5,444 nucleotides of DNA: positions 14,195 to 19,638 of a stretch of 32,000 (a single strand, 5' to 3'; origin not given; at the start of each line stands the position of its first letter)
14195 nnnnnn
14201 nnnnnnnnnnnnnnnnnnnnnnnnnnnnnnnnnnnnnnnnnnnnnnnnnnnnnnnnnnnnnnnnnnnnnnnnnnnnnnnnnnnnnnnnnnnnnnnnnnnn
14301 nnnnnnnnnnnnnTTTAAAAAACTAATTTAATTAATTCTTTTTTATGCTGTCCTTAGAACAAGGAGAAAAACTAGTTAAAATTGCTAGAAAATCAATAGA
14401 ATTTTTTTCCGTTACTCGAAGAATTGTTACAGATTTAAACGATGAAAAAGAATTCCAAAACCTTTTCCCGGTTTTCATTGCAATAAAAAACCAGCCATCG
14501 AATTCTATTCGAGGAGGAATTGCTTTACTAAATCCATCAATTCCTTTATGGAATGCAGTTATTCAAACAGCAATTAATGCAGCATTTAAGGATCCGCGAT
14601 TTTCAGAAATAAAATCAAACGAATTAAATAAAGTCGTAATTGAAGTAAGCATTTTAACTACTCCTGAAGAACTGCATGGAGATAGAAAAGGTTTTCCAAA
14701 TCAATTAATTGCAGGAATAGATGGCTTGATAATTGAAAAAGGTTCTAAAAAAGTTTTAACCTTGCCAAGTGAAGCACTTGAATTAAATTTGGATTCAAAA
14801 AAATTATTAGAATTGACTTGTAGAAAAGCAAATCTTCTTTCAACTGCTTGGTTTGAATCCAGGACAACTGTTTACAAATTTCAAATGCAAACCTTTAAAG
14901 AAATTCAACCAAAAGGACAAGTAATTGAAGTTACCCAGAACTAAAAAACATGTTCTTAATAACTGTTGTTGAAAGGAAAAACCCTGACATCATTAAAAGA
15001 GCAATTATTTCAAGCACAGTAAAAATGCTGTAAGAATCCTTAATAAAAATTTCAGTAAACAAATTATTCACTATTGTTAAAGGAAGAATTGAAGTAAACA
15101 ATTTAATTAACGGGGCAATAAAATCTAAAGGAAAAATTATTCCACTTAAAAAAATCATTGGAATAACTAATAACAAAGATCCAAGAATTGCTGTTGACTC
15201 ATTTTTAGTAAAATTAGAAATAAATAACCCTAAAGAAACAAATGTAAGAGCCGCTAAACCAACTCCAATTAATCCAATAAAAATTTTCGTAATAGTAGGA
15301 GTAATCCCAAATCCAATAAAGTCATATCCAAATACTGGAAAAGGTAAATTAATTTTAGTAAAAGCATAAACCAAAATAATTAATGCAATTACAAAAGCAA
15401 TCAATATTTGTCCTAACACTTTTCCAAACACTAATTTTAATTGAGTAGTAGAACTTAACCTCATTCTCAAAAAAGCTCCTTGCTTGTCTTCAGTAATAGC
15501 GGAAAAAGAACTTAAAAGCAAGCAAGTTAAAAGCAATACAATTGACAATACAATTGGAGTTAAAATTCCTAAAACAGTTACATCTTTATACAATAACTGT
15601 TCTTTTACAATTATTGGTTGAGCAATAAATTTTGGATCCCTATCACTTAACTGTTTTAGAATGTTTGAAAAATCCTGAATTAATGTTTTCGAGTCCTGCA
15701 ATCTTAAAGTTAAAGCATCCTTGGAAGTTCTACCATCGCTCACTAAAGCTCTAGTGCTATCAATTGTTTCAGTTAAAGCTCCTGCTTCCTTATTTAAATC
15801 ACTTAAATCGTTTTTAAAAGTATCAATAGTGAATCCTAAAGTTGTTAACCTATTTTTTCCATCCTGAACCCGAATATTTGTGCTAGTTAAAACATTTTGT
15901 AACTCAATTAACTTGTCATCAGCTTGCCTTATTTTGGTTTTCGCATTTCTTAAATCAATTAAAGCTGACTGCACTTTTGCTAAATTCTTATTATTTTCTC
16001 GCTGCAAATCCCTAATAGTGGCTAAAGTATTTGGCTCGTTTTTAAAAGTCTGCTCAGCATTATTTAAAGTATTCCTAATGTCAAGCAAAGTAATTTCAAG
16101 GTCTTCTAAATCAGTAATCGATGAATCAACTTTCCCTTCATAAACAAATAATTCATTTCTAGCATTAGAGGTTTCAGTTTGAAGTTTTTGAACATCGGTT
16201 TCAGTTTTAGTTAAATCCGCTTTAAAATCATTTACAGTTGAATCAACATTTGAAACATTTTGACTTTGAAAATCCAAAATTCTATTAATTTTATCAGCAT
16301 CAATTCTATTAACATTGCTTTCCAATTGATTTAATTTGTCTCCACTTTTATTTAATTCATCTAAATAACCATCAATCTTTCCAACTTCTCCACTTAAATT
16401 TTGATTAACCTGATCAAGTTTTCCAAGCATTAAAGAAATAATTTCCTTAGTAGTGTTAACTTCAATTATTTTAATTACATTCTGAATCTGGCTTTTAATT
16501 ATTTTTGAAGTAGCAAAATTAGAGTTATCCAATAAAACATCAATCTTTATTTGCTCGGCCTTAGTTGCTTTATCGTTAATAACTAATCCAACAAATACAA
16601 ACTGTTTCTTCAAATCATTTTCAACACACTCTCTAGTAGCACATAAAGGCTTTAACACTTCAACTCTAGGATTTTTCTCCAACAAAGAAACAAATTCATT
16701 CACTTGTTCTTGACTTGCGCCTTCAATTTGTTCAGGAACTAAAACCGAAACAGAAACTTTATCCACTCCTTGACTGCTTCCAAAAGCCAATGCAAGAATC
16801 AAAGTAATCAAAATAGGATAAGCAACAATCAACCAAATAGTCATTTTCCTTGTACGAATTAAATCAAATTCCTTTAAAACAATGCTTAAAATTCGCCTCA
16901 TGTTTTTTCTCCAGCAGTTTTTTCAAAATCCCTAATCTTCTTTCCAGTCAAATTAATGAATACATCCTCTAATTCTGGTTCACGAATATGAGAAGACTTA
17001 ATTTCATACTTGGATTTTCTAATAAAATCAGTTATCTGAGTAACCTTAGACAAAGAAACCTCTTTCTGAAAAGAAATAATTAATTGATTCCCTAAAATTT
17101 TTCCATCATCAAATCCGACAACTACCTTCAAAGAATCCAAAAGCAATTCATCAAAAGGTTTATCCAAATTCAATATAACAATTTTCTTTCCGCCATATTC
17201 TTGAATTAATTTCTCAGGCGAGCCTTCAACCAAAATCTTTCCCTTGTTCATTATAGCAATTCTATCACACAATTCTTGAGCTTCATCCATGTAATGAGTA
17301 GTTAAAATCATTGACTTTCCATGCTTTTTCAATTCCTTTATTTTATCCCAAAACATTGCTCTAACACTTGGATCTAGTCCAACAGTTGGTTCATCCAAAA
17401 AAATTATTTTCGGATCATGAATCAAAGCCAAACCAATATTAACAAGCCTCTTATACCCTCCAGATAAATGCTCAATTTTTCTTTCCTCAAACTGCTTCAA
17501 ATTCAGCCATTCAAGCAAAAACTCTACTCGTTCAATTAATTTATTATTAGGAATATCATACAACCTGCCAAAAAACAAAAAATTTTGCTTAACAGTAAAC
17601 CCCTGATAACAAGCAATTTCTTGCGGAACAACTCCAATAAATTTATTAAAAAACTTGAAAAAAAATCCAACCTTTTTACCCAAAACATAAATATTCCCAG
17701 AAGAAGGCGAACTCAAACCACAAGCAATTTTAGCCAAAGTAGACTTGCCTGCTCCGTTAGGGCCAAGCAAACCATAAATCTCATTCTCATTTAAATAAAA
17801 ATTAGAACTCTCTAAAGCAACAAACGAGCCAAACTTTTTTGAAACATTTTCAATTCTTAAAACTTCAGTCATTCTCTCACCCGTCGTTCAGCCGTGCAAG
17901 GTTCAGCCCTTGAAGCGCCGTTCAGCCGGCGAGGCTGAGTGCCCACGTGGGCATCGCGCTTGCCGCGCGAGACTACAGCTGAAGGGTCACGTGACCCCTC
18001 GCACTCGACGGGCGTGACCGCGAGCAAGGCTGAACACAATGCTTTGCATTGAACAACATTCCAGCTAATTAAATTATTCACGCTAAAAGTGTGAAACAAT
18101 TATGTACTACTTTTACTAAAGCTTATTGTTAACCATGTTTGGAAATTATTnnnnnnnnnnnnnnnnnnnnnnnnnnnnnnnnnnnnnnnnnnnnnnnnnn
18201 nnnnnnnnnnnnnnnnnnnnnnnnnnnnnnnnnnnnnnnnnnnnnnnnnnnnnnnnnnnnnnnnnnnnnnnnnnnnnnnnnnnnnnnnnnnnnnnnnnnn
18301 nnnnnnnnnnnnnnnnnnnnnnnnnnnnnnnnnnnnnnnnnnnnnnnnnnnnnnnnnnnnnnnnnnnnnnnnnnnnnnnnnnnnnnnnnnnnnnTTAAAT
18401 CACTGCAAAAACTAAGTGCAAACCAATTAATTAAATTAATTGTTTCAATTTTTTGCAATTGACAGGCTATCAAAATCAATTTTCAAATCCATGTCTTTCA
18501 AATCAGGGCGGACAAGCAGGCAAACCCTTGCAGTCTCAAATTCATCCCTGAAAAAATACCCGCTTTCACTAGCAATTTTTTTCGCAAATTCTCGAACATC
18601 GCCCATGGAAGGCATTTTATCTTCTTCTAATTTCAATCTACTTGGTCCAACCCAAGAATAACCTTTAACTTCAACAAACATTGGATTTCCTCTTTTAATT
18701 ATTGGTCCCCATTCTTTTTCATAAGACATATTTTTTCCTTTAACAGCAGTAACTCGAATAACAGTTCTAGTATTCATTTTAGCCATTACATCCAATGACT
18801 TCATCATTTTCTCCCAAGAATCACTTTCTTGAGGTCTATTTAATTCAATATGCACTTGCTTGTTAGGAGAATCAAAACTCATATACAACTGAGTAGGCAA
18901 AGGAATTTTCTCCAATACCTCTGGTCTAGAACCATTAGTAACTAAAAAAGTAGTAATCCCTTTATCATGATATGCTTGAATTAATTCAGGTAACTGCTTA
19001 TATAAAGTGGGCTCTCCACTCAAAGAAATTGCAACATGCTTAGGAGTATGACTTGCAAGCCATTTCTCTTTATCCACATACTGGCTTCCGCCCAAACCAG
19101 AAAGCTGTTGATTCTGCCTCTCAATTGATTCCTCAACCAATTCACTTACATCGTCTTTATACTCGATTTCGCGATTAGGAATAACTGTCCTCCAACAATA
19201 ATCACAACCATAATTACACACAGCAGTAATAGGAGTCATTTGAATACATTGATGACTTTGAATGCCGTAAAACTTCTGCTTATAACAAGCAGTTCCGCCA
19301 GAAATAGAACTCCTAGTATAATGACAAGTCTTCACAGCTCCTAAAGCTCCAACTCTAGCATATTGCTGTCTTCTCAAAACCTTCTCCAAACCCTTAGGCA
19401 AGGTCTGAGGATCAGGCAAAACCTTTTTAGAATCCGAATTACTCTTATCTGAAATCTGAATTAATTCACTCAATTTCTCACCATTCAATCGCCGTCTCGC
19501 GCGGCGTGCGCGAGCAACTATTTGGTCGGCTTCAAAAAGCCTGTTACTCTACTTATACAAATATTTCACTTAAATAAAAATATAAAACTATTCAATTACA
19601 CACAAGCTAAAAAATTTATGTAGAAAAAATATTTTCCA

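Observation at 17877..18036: A family of about 68% G+C intergenic islands in a roughly 30% G+C genome: five copies and a remnant in 32 kb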

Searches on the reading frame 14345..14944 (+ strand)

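Call 21: search_protein_families(library=pfam, proteins=[window:14345-14944:+])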
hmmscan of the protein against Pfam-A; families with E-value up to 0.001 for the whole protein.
window:14345-14944:+ (199 aa): 1 family
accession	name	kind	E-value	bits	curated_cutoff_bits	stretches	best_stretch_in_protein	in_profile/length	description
PF01871.22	AMMECR1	-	3.8e-36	124.6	25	1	11-184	1-168/168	AMMECR1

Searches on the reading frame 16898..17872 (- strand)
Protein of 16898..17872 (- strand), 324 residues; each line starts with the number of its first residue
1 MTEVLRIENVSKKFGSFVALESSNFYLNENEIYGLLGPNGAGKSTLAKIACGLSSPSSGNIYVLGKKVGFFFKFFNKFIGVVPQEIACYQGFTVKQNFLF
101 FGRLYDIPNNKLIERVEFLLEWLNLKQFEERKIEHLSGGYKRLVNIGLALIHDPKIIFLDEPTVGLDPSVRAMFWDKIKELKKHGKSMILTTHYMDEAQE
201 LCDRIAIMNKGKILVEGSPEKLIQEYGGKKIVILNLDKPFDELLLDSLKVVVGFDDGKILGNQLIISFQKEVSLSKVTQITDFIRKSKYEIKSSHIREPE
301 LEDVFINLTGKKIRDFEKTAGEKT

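Call 8: search_protein_families(library=pfam, proteins=[window:16898-17872:-])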
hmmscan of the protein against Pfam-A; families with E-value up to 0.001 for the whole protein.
window:16898-17872:- (324 aa): 5 families
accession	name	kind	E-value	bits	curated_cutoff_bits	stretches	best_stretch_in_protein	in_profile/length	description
PF00005.33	ABC_tran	-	3.7e-30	105.8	25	1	21-163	2-136/137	ABC transporter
PF13304.12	AAA_21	-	5.2e-09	37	27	1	130-193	232-298/304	AAA domain, putative AbiEii toxin, Type IV TA system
PF13175.12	AAA_15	-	4.2e-05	23.8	32.1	0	153-193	328-369/374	AAA ATPase domain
PF13732.12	DrrA1-3_C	-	0.00027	22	27.4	0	217-308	1-80/81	ATP-binding protein DrrA1-3-like, C-terminal domain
PF02463.25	SMC_N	-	0.00041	20.3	40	0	132-196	133-200/220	RecF/RecN/SMC N terminal domain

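Call 14: find_encoding_contigs(protein=window:16898-17872:-, flank=10000, max_places=6)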
Protein window:16898-17872:- (324 aa): 1 contig read that carries it; 1 place shown.
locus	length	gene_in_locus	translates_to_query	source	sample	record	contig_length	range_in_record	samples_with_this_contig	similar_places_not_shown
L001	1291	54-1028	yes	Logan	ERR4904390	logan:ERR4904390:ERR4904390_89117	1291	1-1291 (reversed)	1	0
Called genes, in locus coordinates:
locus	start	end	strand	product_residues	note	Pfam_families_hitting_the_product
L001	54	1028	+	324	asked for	PF00005:ABC_tran, PF13304:AAA_21 (faint)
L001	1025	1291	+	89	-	?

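Call 35: find_homologous_proteins(query=window:16898-17872:-, max_evalue=1e-40)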
Query window:16898-17872:- (324 aa): 7745 proteins with E <= 1e-40 among 8000 candidates; the best 120 are listed.
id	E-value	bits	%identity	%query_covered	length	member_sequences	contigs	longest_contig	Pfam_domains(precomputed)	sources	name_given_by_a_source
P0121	3.6e-210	715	100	100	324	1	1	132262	PF00005.34,PF13304.13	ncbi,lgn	-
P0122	6.5e-104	366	54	95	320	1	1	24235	PF00005.34,PF13175.13,PF02463.26,PF13304.13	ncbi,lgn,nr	ncbi:MAG: ABC transporter ATP-binding protein [Candidatus Diapherotrites archaeon]|nr:ABC transporte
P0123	5.0e-103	363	53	96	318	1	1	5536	PF00005.34,PF13175.13,PF13304.13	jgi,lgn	jgi:ABC-type multidrug transport system ATPase subunit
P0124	7.2e-98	346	50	97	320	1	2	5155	PF00005.34,PF13175.13,PF13304.13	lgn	-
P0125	3.1e-97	344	49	96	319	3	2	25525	PF00005.34,PF13175.13,PF02463.26,PF13304.13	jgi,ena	-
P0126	8.1e-97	343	50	96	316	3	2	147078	PF00005.34,PF13175.13,PF13304.13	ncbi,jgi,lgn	jgi:ABC-2 type transport system ATP-binding protein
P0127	1.5e-95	338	50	96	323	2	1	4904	PF00005.34,PF13175.13,PF13304.13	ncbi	-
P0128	1.2e-94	335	53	97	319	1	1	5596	PF00005.34,PF02463.26,PF13304.13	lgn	-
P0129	1.4e-94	335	49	96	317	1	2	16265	PF00005.34,PF13175.13,PF13304.13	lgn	-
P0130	1.4e-94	335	50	95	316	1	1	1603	PF00005.34,PF13175.13,PF13304.13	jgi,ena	-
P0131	5.6e-94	333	49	95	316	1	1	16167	PF00005.34,PF13175.13,PF13304.13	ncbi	-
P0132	6.6e-94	333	50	95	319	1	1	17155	PF00005.34,PF13175.13,PF13555.13,PF13304.13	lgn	-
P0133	1.1e-93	332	49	95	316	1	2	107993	PF00005.34,PF13175.13,PF13304.13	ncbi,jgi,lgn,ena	-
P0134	1.8e-93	332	47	96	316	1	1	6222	PF00005.34,PF13175.13,PF13304.13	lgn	-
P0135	2.8e-93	331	48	95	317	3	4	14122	PF00005.34,PF13175.13,PF02463.26,PF13304.13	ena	-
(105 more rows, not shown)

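Call 49: find_encoding_contigs(protein=P0122, flank=10000, max_places=2)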
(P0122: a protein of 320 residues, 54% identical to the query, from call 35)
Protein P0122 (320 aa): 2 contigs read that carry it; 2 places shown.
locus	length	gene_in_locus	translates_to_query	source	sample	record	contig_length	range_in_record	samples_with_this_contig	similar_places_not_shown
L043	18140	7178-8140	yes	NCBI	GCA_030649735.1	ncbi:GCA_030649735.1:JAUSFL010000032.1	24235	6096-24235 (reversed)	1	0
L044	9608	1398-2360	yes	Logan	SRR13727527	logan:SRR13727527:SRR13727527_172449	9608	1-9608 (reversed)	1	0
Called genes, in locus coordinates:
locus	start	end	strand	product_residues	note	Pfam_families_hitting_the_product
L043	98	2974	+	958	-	PF00041:fn3 (weak), PF17957:Big_7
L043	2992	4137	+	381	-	PF00070:Pyr_redox (faint), PF01266:DAO (weak), PF01494:FAD_binding_3, PF03486:HI0933_like (weak), PF05834:Lycopene_cycl (faint), PF07992:Pyr_redox_2 (faint), PF13450:NAD_binding_8 (weak), PF22578:GGR_cat (faint)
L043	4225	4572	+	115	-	-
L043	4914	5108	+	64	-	-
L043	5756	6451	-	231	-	PF01255:Prenyltransf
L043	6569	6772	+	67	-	-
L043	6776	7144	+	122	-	PF02643:DUF192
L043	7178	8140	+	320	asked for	PF02463:SMC_N (weak), PF00005:ABC_tran, PF13175:AAA_15 (faint), PF13304:AAA_21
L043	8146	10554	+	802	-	PF06271:RDD, PF07889:DUF1664 (faint), PF01923:Cob_adeno_trans (faint), PF06818:Fez1 (faint), PF12698:ABC2_membrane_3, PF01061:ABC2_membrane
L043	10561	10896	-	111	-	PF02369:Big_1, PF13620:CarboxypepD_reg, PF08308:PEGA (weak)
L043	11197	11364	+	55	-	-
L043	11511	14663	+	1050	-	-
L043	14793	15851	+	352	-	PF00437:T2SSE, PF27713:UCP018868 (weak)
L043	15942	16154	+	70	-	-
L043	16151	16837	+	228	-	-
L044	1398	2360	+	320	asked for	PF02463:SMC_N (weak), PF00005:ABC_tran, PF13175:AAA_15 (faint), PF13304:AAA_21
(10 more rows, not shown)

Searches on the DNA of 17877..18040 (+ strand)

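Call 69: search_dna_similar(query=window:17877-18040:+, collection=plasmids, mode=distant, max_evalue=0.001, max_rows=8)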
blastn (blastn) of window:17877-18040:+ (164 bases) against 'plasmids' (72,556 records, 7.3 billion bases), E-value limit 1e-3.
No match.

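Call 70: search_dna_similar(query=window:17877-18040:+, collection=phages, mode=distant, max_evalue=0.001, max_rows=8)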
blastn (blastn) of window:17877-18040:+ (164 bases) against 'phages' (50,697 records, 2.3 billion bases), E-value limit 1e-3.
No match.

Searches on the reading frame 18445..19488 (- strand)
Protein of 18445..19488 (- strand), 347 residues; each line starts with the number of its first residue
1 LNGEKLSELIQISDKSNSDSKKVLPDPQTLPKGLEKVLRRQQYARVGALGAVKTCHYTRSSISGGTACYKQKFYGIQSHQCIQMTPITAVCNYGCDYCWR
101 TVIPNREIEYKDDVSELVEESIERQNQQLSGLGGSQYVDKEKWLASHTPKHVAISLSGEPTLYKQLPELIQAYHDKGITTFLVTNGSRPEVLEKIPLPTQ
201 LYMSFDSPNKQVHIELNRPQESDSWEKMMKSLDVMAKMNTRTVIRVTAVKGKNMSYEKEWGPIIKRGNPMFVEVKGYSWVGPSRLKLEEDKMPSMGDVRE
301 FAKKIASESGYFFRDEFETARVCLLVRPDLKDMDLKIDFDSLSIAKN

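Call 8: search_protein_families(library=pfam, proteins=[window:18445-19488:-])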
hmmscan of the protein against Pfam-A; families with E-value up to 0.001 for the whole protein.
window:18445-19488:- (347 aa): 2 families
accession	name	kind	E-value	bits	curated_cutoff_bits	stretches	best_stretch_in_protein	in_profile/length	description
PF04055.27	Radical_SAM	-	4.5e-16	59.9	29.5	1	86-255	2-157/166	Radical SAM superfamily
PF08608.17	Wyosine_form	-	1.5e-14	54.4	22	1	266-325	1-61/63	Wyosine base formation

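Call 26: find_homologous_proteins(query=window:18445-19488:-, max_evalue=1e-30)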
Query window:18445-19488:- (347 aa): 6477 proteins with E <= 1e-30 among 8000 candidates; the best 120 are listed.
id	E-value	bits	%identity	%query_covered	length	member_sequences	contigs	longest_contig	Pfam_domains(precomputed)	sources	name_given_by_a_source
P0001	4.1e-234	794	100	100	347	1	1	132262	PF04055.28,PF08608.18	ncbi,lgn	-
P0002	4.5e-169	580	73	97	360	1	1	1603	PF04055.28,PF08608.18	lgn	-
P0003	3.9e-95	337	50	90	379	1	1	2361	PF04055.28,PF08608.18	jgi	jgi:tRNA wybutosine-synthesizing protein 1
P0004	3.2e-94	334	50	89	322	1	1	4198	PF04055.28,PF08608.18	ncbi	-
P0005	1.4e-93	332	49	90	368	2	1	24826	PF04055.28,PF08608.18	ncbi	-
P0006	1.5e-93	332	50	90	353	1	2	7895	PF04055.28,PF08608.18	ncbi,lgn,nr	ncbi:4-demethylwyosine synthase TYW1 [Candidatus Micrarchaeota archaeon]|nr:4-demethylwyosine syntha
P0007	3.4e-93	330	49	91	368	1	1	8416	PF04055.28,PF08608.18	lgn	-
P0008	2.0e-91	325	47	90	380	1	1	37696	PF04055.28,PF08608.18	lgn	-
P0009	2.2e-91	324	49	92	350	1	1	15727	PF04055.28,PF08608.18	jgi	jgi:tRNA wybutosine-synthesizing protein 1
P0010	1.2e-90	322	50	87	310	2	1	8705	PF04055.28,PF08608.18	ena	-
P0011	1.6e-90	322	51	89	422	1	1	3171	PF04055.28,PF08608.18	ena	-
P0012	4.2e-90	320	47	90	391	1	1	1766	PF04055.28,PF08608.18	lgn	-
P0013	1.9e-89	318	49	89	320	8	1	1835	PF04055.28,PF08608.18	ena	-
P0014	6.6e-89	316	48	92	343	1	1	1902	PF04055.28,PF08608.18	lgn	-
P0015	1.1e-88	316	46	96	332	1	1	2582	PF04055.28,PF08608.18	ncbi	-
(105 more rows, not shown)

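Call 29: find_encoding_contigs(protein=P0002, flank=10000, max_places=4)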
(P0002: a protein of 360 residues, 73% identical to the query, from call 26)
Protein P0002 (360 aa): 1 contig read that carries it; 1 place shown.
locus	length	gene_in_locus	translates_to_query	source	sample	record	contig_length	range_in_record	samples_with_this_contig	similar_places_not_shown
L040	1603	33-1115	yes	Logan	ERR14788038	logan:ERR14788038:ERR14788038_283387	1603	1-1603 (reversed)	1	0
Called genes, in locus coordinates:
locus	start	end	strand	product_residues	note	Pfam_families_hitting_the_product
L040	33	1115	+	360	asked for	PF04055:Radical_SAM, PF08608:Wyosine_form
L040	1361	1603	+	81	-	?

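Call 48: find_encoding_contigs(protein=P0005, flank=10000, max_places=2)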
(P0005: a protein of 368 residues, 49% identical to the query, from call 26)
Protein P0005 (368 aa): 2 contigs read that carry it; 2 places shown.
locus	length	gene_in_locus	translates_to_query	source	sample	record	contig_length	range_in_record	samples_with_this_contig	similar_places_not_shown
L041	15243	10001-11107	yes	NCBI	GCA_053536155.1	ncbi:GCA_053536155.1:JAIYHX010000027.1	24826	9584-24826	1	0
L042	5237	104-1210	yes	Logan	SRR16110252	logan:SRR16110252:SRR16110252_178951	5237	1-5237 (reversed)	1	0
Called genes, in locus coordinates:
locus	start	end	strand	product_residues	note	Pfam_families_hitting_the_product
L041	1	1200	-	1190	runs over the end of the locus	PF00092:VWA (faint), PF13519:VWA_2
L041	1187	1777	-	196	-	-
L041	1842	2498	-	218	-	-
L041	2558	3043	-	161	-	-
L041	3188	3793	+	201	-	PF24656:CEPT76_peptidase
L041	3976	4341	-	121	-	-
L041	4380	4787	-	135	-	-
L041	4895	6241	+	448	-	PF02878:PGM_PMM_I, PF02879:PGM_PMM_II, PF02880:PGM_PMM_III, PF00408:PGM_PMM_IV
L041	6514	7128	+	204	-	PF01121:CoaE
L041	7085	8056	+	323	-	PF10110:GPDPase_memb (weak)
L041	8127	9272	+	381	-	PF05833:NFACT_N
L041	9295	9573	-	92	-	PF05239:PRC (weak)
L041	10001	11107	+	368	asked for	PF04055:Radical_SAM, PF08608:Wyosine_form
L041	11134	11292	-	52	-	-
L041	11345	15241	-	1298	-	?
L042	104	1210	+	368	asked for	PF04055:Radical_SAM, PF08608:Wyosine_form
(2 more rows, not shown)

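Call 63: find_encoding_contigs(protein=P0001, flank=10000, max_places=6)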
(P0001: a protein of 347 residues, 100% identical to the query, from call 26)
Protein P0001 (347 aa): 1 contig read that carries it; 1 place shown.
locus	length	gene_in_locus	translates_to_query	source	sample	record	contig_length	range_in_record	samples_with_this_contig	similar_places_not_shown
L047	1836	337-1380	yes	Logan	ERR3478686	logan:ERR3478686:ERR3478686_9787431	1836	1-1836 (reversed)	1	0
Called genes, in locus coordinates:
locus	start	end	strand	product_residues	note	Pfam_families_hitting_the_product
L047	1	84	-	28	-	?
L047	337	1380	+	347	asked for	PF04055:Radical_SAM, PF08608:Wyosine_form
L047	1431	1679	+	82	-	-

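Call 71: find_encoding_contigs(protein=P0004, flank=10000, max_places=3)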
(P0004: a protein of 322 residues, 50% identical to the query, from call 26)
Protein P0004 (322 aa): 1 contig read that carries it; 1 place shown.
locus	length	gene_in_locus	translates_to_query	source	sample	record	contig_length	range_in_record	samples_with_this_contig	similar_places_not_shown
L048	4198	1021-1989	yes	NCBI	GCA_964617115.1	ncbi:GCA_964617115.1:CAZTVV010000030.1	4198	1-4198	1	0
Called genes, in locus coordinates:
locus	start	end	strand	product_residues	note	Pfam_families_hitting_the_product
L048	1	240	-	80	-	?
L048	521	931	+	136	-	-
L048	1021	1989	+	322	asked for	PF04055:Radical_SAM, PF08608:Wyosine_form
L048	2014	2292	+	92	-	-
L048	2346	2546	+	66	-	PF15919:HicB_lk_antitox (weak)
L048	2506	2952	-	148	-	-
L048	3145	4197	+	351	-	?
